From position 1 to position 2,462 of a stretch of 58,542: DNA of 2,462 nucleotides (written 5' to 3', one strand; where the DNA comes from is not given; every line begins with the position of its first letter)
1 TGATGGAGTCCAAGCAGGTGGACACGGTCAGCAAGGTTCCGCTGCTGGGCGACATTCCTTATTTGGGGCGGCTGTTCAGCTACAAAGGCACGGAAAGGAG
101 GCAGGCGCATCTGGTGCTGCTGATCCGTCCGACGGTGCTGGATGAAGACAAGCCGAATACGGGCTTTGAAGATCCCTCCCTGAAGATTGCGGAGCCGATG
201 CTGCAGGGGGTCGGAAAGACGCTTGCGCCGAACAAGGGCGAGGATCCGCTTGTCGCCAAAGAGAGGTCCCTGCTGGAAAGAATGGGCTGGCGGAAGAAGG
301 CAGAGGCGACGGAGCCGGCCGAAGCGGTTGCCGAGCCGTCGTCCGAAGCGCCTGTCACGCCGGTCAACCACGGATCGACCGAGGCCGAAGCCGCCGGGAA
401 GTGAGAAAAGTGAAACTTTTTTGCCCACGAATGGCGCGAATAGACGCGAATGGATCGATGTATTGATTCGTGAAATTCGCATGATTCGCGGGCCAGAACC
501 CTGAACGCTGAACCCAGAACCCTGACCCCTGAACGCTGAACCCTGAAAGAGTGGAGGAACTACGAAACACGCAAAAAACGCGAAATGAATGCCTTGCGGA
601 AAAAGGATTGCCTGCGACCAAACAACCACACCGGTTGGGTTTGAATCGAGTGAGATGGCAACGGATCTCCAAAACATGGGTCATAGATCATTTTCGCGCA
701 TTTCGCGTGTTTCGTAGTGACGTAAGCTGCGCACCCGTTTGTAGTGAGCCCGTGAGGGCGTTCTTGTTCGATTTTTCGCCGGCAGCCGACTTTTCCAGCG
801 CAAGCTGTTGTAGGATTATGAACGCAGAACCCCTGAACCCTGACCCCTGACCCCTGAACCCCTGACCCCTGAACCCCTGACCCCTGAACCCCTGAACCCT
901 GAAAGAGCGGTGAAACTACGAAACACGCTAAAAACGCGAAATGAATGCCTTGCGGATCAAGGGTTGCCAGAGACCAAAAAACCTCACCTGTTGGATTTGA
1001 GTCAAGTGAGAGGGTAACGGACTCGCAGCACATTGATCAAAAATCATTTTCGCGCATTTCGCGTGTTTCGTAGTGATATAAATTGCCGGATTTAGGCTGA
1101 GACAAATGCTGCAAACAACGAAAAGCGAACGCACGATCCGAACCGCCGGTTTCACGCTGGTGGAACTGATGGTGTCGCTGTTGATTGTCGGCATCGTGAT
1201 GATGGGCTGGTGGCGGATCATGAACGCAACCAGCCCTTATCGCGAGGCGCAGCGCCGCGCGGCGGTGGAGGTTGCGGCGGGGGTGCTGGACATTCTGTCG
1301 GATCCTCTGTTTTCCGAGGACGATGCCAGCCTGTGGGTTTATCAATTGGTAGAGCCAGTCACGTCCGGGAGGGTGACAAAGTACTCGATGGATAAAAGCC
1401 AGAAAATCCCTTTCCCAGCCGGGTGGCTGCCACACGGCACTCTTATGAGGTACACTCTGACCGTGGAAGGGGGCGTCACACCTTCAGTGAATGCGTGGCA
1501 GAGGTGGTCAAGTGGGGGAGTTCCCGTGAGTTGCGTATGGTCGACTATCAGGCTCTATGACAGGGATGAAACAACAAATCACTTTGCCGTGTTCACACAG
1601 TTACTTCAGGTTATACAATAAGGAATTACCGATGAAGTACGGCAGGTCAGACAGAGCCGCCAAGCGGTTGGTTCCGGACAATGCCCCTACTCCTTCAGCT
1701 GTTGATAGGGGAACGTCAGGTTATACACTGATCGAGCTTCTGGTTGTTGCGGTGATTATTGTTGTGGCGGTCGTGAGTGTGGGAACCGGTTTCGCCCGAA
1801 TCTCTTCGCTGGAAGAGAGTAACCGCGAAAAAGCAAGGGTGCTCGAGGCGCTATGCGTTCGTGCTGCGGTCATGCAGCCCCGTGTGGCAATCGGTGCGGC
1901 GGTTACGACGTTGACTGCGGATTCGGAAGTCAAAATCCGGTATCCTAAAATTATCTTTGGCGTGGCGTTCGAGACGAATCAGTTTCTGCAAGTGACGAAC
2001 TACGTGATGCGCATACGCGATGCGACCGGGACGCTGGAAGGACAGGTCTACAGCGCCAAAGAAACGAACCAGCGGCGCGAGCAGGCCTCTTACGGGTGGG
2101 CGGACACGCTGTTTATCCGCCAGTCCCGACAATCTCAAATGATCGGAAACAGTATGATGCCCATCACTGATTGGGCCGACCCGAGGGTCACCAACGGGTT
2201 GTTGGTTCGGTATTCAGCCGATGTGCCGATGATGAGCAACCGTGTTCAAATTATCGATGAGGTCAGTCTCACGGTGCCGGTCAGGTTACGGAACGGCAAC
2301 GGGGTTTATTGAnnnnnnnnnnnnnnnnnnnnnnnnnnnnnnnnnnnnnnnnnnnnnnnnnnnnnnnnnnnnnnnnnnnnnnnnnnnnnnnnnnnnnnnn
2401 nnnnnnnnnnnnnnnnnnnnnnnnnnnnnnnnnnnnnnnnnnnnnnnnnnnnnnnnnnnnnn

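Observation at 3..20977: Secretin/pseudopilin/PilT cluster that embeds two giant repeat proteins sharing modules and a common C-terminal AAFF[KR] domain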

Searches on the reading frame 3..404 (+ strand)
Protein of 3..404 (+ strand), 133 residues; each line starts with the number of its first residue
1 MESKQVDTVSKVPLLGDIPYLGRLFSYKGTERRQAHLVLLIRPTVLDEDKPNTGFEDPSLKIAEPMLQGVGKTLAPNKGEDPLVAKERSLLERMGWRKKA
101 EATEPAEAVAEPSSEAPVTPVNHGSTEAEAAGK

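Call 6: search_protein_families(library=pfam, proteins=[window:3-404:+], max_evalue=0.01)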
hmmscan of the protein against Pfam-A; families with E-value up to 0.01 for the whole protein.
window:3-404:+ (133 aa): 1 family
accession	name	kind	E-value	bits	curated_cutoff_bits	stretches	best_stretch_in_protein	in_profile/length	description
PF00263.26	Secretin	-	1.2e-11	44.9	27.5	1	2-46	124-168/169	Bacterial type II and III secretion system protein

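Call 7: search_protein_families(library=ncbifam, proteins=[window:3-404:+], max_evalue=0.01)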
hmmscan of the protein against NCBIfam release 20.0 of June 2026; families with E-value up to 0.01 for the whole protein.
window:3-404:+ (133 aa): 8 families
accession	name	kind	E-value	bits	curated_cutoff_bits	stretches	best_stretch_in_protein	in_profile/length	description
TIGR02517.1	type_II_gspD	equivalog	4.1e-13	48.7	351.35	1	1-49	545-593/600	type II secretion system secretin GspD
TIGR02519.1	pilus_MshL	equivalog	6.5e-10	38.5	250.2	1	1-46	245-290/290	pilus (MSHA type) biogenesis protein MshL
TIGR02515.1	IV_pilus_PilQ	subfamily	3.3e-08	32.9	284.35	1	3-46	384-427/428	type IV pilus secretin PilQ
TIGR02516.1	type_III_yscC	equivalog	6.6e-08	31.5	238.45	1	4-47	419-462/463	type III secretion system outer membrane ring subunit SctC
NF042912.1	Amuc_1098_fam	equivalog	1.6e-07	29.8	750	1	6-47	756-797/805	Amuc_1098 family type IV pilus outer membrane protein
NF007851.2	PRK10560.1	exception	2.1e-06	26.8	598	1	8-47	371-410/412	DNA uptake porin HofQ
NF010083.0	PRK13568.1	equivalog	2.7e-06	26.4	554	1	4-46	375-417/419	DNA uptake porin HofQ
NF011873.0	PRK15346.1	equivalog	9.6e-05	21.2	524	1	3-47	451-495/499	EscC/YscC/HrcC family type III secretion system outer membrane ring protein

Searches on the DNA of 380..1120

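Call 94: search_rna_families(source=window, start=380, end=1120, threshold=evalue, max_evalue=0.1)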
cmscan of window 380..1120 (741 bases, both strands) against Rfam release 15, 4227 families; matches with E-value up to 0.1: 0.
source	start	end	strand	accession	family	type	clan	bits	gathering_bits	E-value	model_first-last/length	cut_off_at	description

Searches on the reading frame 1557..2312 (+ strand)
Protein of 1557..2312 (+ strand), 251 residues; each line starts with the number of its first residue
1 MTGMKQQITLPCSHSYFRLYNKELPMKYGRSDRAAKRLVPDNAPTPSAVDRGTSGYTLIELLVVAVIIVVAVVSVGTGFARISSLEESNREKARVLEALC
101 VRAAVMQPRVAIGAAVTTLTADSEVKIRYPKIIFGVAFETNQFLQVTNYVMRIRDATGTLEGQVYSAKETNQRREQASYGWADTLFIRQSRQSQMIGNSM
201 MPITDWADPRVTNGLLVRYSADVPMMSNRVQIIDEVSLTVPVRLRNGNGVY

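Call 6: search_protein_families(library=pfam, proteins=[window:1557-2312:+], max_evalue=0.01)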
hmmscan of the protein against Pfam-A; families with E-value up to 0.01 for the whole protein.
window:1557-2312:+ (251 aa): 1 family
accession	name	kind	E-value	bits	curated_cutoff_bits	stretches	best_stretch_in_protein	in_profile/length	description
PF07963.17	N_methyl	-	6.7e-05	22.7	21.2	1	53-74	4-25/27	Prokaryotic N-terminal methylation motif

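Call 7: search_protein_families(library=ncbifam, proteins=[window:1557-2312:+], max_evalue=0.01)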
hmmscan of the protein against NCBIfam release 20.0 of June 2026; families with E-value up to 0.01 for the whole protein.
window:1557-2312:+ (251 aa): 3 families
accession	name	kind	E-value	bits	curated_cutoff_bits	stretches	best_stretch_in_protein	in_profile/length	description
TIGR02532.1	IV_pilin_GFxxxE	domain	0.0026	17.5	16.3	1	54-73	2-21/24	prepilin-type N-terminal cleavage/methylation domain-containing protein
TIGR01708.2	typeII_sec_gspH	equivalog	0.0031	17.5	80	1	54-94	2-42/169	type II secretion system minor pseudopilin GspH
NF038304.1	EPS_HpsC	equivalog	0.0039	16.8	200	1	48-104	15-69/318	hormogonium polysaccharide secretion pseudopilin HpsC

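Call 88: search_solved_structures(query=window:1632-2312:+, max_evalue=1)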
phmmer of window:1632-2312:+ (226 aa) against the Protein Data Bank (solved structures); distinct sequences matched with E-value up to 1: 0.
